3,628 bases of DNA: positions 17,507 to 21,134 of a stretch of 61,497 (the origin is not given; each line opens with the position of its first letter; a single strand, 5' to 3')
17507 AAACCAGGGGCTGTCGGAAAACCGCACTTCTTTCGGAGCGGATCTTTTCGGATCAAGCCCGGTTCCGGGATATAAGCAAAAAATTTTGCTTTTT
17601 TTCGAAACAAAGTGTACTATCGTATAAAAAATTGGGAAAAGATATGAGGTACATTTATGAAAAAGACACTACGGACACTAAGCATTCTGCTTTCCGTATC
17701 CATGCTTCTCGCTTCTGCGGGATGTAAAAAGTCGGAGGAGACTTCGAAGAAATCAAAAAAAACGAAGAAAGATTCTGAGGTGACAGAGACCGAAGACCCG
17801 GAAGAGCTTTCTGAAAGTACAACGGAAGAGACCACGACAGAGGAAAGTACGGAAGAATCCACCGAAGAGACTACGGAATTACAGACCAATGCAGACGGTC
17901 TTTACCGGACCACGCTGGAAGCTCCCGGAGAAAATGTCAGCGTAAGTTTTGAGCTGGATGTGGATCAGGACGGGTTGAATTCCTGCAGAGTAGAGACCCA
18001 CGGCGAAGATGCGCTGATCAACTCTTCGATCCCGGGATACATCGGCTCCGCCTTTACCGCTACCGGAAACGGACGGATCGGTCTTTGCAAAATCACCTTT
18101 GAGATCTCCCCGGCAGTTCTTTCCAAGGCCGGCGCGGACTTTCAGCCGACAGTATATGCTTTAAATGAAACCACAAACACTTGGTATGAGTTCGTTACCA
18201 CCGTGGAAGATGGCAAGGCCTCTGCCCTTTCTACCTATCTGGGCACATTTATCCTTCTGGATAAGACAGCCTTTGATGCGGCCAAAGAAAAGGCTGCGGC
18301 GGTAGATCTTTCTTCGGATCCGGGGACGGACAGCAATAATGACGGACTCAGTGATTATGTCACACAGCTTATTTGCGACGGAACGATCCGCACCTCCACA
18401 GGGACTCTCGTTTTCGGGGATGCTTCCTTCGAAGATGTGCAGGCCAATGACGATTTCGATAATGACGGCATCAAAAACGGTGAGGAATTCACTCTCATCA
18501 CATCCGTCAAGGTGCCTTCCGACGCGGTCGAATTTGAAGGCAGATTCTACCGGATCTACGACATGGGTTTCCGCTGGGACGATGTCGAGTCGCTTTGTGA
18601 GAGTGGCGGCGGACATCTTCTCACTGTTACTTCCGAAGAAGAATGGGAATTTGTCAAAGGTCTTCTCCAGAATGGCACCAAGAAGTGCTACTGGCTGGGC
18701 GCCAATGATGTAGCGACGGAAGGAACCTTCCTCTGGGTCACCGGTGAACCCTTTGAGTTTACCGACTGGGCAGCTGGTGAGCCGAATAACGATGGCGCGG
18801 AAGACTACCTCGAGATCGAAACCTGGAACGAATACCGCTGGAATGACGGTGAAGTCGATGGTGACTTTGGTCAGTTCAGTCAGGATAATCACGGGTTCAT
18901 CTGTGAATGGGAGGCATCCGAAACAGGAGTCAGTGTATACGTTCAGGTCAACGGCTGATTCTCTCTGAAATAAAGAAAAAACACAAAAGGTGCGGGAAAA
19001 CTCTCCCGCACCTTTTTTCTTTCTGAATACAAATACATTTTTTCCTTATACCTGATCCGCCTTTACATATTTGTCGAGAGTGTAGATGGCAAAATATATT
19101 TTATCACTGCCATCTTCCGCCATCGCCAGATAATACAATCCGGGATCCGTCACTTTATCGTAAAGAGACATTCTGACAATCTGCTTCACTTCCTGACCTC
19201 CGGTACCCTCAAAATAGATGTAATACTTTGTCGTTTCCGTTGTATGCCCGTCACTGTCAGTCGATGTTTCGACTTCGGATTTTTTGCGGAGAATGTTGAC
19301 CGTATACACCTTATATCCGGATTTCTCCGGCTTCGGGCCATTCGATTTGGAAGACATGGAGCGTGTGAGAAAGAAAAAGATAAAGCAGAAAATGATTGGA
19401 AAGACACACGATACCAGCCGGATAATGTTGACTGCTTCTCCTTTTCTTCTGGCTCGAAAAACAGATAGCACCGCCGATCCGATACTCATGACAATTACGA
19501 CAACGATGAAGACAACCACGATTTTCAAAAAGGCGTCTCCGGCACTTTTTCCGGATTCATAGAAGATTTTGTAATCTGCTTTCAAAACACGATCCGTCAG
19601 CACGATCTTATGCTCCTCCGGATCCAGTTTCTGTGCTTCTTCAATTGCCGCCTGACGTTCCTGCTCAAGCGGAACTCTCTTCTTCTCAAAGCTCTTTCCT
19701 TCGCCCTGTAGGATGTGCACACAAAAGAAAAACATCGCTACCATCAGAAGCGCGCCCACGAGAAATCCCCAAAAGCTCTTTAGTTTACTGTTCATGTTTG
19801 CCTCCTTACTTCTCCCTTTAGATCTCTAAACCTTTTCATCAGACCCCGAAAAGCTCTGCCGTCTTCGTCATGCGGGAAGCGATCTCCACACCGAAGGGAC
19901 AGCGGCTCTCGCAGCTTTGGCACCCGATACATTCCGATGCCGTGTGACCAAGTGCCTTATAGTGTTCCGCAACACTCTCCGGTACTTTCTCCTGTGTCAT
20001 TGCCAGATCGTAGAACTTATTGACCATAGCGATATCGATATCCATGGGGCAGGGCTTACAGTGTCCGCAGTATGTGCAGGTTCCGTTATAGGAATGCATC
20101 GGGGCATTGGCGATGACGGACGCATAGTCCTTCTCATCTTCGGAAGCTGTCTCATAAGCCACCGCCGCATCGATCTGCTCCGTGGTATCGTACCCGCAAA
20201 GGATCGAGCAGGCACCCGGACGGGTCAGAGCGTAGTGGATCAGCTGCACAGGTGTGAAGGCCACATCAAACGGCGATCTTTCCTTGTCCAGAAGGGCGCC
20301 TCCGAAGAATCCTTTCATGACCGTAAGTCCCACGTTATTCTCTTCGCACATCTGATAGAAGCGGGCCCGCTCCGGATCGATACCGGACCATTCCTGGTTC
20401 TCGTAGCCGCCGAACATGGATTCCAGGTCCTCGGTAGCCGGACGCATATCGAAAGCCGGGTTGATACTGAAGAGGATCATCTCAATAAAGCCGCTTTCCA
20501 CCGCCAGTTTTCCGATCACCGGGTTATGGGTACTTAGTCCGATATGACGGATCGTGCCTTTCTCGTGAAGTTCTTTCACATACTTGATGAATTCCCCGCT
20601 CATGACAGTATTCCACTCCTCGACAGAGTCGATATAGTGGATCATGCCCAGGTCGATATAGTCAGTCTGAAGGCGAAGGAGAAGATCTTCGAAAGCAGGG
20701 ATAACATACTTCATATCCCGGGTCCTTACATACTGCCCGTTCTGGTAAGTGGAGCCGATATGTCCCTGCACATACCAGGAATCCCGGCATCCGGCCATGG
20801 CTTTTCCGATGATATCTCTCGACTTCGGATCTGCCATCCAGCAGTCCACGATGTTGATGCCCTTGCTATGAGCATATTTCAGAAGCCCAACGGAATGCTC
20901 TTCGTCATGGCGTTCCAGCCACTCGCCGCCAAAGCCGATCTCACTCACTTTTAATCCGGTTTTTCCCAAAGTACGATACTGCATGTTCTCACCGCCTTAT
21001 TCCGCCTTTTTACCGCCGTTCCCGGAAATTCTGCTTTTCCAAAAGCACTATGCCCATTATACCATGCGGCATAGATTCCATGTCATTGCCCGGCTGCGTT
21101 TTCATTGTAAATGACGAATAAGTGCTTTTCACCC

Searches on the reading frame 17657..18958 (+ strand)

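Call 73: search_protein_families(library=pfam, max_evalue=0.00001, proteins=[window:17657-18958:+])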
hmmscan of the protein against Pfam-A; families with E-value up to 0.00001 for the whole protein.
window:17657-18958:+ (433 aa): 1 family
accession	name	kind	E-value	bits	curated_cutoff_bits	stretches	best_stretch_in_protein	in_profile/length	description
PF00059.27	Lectin_C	-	5.4e-13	50.1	22.6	1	307-417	5-106/107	Lectin C-type domain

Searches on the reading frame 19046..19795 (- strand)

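Call 73: search_protein_families(library=pfam, max_evalue=0.00001, proteins=[window:19046-19795:-])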
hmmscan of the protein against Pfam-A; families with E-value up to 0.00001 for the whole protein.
window:19046-19795:- (249 aa): 1 family
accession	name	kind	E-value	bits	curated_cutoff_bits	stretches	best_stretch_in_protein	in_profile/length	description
PF10694.14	DUF2500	-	4.3e-08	34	33.5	1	131-216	3-84/102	Protein of unknown function (DUF2500)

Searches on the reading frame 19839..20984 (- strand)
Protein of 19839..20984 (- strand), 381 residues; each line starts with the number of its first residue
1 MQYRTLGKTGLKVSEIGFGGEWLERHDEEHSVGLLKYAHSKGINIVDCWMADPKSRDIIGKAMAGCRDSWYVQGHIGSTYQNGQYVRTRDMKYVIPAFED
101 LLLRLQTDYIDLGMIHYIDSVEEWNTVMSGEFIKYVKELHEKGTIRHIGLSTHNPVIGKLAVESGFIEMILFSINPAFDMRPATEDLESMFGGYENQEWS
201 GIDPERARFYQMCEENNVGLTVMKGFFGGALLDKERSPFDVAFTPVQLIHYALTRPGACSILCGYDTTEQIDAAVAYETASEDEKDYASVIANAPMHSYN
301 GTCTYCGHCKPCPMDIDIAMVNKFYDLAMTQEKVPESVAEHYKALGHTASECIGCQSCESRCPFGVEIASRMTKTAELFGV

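Call 73: search_protein_families(library=pfam, max_evalue=0.00001, proteins=[window:19839-20984:-])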
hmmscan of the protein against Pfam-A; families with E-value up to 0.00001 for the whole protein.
window:19839-20984:- (381 aa): 1 family
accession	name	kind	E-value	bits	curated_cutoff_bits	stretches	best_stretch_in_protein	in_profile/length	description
PF00248.27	Aldo_ket_red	-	2.2e-15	57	24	1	17-240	3-206/291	Aldo/keto reductase family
